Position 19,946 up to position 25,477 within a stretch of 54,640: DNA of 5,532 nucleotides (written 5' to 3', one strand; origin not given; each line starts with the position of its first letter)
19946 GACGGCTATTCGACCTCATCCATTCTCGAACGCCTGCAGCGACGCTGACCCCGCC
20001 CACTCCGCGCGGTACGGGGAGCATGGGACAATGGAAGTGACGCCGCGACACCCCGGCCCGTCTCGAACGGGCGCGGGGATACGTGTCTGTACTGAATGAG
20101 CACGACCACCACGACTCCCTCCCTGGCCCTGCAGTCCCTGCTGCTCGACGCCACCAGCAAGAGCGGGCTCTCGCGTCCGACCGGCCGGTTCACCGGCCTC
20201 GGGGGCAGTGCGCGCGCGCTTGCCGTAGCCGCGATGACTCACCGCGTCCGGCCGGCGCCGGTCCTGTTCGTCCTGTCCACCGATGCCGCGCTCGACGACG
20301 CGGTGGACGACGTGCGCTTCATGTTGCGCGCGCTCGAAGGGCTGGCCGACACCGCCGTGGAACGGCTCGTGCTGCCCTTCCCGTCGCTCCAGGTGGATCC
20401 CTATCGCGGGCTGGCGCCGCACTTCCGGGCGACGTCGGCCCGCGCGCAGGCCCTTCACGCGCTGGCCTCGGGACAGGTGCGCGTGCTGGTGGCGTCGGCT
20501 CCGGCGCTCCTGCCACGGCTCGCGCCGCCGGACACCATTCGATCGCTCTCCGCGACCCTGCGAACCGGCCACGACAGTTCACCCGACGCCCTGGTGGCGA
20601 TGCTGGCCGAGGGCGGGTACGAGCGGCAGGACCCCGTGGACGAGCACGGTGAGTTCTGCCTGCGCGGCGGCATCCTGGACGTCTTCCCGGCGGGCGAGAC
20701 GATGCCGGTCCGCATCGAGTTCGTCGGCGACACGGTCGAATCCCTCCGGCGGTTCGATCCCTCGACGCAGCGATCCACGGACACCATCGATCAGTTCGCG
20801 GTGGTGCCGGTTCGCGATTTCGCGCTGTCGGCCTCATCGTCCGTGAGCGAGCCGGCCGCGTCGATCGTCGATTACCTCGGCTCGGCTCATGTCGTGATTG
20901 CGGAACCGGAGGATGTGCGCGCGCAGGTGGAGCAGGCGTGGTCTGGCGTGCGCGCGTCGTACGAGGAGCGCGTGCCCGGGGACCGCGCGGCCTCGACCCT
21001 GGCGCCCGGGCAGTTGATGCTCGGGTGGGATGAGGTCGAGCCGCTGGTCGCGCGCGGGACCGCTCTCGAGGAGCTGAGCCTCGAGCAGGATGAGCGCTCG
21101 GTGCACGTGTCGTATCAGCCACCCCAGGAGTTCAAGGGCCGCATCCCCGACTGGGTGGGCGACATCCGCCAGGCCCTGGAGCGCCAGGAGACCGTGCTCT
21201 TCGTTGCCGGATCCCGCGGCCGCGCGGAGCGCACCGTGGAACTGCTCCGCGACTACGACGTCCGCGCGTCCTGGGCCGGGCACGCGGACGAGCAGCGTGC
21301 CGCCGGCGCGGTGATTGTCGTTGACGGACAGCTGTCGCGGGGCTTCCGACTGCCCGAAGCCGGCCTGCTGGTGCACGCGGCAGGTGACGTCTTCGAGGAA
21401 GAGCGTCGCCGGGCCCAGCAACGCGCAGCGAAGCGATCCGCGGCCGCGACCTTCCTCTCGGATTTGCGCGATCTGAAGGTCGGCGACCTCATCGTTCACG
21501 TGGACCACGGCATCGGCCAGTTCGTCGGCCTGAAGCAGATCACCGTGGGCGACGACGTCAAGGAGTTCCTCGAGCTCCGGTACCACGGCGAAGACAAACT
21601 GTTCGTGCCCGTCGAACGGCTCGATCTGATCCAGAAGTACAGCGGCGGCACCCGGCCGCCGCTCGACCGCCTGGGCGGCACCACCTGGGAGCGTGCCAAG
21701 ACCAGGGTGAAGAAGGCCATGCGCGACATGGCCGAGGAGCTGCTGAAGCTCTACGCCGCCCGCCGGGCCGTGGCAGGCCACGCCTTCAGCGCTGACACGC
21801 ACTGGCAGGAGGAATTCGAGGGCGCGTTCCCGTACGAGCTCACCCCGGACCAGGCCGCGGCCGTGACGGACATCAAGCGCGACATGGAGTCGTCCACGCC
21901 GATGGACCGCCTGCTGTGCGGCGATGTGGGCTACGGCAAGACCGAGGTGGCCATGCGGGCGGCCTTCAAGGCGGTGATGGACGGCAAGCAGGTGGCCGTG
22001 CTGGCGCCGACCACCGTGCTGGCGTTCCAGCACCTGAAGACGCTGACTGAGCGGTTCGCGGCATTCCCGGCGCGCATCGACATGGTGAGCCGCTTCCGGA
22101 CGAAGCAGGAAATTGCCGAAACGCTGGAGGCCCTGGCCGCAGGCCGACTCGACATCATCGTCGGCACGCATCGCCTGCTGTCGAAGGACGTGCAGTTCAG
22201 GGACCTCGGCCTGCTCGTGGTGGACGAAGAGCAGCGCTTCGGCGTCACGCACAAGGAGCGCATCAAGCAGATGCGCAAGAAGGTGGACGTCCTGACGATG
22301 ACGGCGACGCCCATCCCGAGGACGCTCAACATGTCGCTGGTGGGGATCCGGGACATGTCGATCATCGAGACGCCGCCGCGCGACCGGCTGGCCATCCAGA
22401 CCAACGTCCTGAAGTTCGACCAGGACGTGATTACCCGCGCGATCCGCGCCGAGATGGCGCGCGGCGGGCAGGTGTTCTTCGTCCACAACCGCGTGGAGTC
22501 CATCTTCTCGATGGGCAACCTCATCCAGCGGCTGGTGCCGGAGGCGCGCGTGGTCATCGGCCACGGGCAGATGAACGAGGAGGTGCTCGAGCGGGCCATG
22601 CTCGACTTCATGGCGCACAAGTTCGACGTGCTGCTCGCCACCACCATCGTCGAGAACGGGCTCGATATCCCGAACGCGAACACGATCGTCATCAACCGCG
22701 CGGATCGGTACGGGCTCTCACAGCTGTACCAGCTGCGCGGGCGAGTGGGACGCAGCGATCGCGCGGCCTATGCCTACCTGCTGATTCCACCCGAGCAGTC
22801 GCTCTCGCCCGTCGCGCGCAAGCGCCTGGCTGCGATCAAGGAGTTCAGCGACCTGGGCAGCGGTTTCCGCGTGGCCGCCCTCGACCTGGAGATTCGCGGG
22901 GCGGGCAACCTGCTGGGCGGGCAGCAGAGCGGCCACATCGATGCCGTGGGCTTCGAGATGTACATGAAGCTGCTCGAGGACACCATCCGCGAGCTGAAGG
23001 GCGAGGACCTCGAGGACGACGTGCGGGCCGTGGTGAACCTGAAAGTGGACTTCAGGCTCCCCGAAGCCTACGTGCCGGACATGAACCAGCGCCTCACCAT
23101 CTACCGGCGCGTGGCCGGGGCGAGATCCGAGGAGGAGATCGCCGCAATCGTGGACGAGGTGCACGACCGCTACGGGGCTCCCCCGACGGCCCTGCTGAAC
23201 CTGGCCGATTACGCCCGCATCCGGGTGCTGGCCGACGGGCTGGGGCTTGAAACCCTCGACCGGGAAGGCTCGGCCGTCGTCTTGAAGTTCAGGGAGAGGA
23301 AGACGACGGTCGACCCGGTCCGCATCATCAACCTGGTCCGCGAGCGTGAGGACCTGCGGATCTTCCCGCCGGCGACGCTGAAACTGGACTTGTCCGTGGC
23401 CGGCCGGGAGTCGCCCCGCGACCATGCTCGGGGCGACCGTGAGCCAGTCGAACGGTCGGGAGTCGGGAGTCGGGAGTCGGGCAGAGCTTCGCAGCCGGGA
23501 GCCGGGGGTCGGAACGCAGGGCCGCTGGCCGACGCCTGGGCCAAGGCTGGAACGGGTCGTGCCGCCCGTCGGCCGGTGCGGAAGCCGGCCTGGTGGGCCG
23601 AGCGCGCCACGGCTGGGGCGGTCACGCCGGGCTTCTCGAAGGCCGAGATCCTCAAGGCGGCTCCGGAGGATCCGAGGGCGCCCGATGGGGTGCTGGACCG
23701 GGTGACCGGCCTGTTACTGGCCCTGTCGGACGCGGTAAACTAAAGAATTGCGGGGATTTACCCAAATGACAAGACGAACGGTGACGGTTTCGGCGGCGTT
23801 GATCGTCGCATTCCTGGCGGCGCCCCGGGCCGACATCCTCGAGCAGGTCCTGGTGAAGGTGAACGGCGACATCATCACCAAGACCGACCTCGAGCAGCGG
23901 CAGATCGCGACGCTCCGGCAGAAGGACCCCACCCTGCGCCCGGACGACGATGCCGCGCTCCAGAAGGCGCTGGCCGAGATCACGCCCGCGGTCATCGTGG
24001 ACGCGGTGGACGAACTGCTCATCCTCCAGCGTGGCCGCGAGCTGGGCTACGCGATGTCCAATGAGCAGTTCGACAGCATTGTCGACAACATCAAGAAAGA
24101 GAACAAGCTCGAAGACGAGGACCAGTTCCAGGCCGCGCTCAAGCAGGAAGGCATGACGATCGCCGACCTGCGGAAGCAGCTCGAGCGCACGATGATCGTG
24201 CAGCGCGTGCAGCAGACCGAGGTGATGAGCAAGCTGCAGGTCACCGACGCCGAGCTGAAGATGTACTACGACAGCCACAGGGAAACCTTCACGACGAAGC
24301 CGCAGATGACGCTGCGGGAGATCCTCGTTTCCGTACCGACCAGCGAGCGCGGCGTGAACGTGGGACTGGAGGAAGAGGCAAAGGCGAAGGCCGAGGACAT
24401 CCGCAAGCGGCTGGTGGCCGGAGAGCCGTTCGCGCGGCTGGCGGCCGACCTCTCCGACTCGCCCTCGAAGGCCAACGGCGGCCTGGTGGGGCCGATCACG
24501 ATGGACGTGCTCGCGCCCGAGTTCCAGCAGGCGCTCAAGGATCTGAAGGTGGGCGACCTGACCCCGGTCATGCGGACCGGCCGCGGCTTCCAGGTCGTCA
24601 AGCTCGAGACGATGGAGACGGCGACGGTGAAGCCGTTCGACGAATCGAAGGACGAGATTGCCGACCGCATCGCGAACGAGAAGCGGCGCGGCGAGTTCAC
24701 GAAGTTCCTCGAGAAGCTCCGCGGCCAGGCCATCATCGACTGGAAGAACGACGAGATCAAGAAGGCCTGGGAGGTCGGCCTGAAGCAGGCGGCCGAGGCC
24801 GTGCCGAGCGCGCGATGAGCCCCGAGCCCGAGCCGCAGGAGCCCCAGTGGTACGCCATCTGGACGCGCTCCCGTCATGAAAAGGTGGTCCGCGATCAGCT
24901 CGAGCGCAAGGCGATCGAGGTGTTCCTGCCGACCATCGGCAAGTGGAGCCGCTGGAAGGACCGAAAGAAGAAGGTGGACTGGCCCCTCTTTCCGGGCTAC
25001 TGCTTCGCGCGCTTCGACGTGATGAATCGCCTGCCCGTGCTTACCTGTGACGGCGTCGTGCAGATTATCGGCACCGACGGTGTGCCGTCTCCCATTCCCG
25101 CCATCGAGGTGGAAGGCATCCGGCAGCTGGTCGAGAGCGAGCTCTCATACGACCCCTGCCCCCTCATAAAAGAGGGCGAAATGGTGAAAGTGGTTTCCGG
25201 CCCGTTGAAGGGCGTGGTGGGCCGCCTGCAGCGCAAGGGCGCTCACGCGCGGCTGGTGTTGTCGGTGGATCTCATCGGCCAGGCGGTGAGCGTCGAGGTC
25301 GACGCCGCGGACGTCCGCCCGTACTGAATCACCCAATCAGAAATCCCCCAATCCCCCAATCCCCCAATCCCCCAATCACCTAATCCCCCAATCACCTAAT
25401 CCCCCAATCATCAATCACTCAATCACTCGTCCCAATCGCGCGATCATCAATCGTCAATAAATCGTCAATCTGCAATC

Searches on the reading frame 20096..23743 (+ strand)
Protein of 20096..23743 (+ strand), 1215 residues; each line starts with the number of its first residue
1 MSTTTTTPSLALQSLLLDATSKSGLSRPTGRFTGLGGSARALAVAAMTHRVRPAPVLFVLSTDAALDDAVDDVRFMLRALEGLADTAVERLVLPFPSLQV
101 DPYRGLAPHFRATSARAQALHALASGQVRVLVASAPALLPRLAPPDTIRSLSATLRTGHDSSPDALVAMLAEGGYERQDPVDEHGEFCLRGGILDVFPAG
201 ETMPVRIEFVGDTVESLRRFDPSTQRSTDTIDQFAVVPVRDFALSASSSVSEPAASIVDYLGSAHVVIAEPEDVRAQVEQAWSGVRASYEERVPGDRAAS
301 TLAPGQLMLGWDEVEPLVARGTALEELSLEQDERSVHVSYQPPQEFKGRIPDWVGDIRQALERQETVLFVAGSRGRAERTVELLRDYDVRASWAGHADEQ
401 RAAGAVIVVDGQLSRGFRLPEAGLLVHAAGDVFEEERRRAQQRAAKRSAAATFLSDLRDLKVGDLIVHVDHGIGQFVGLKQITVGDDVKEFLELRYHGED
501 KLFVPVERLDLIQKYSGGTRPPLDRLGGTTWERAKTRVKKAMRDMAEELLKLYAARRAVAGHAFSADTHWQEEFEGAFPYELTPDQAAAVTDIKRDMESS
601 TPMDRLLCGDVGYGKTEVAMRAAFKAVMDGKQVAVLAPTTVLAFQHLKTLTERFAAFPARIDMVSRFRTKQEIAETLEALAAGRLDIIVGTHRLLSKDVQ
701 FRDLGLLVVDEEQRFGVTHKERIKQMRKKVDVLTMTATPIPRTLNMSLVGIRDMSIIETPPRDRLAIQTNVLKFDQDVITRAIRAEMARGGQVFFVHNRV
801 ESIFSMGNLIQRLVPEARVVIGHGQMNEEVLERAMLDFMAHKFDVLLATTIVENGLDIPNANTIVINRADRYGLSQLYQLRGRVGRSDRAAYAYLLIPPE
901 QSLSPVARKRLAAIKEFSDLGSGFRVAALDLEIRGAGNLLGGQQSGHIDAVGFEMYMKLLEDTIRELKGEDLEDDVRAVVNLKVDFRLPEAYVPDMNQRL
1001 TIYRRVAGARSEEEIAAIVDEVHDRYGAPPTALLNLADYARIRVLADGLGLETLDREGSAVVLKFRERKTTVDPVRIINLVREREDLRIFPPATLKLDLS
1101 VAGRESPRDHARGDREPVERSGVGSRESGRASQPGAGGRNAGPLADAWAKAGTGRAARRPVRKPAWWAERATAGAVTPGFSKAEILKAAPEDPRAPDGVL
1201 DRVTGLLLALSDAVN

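Call 48: search_protein_families(library=pfam, proteins=[window:20096-23743:+], max_evalue=0.00001)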
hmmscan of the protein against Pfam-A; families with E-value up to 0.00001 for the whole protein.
window:20096-23743:+ (1215 aa): 6 families
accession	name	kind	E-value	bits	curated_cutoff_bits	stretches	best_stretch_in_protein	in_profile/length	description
PF00270.35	DEAD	-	1.5e-24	87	26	1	583-744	1-164/167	DEAD/DEAH box helicase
PF17757.6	UvrB_inter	-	8.5e-24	83.9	22.9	1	154-242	2-91/91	UvrB interaction domain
PF03461.20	TRCF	-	2.6e-22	79.4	25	1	982-1070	1-89/95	TRCF domain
PF02559.22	CarD_TRCF_RID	-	3.3e-20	72.3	23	1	460-516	1-57/57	CarD-like/TRCF RID domain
PF00271.37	Helicase_C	-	1.3e-17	64.5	23.5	1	783-887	10-109/110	Helicase conserved C-terminal domain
PF04851.21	ResIII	-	1.2e-08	35.5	22.5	1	580-739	2-162/164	Type III restriction enzyme, res subunit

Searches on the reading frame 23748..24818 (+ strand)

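Call 48: search_protein_families(library=pfam, proteins=[window:23748-24818:+], max_evalue=0.00001)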
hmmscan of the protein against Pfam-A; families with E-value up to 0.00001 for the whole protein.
window:23748-24818:+ (356 aa): 5 families
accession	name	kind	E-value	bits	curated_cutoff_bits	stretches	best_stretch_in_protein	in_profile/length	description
PF00639.27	Rotamase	-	1.4e-16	61.7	21.7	1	208-287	15-96/97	PPIC-type PPIASE domain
PF13616.12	Rotamase_3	-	1.5e-14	55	22.5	1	189-286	18-112/116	PPIC-type PPIASE domain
PF13145.12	Rotamase_2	-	1.1e-13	52.5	27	1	165-302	1-121/121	PPIC-type PPIASE domain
PF13624.11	SurA_N_3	-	1.2e-11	45.2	27.2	1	19-154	22-161/162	SurA-like N-terminal domain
PF09312.16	SurA_N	-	1.2e-09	38.8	30.8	1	31-155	1-118/118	SurA N-terminal domain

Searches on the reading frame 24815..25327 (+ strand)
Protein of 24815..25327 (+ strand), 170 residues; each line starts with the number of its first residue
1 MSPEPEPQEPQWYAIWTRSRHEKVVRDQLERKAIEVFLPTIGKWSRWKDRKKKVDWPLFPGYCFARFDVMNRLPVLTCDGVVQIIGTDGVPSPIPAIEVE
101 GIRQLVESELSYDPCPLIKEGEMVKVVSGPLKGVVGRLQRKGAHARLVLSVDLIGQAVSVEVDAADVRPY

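Call 48: search_protein_families(library=pfam, proteins=[window:24815-25327:+], max_evalue=0.00001)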
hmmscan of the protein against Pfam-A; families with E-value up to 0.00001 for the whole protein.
window:24815-25327:+ (170 aa): 1 family
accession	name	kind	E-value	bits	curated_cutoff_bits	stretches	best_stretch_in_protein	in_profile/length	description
PF02357.24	NusG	-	2.7e-20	73.1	22.2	1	11-103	2-93/93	Transcription termination factor nusG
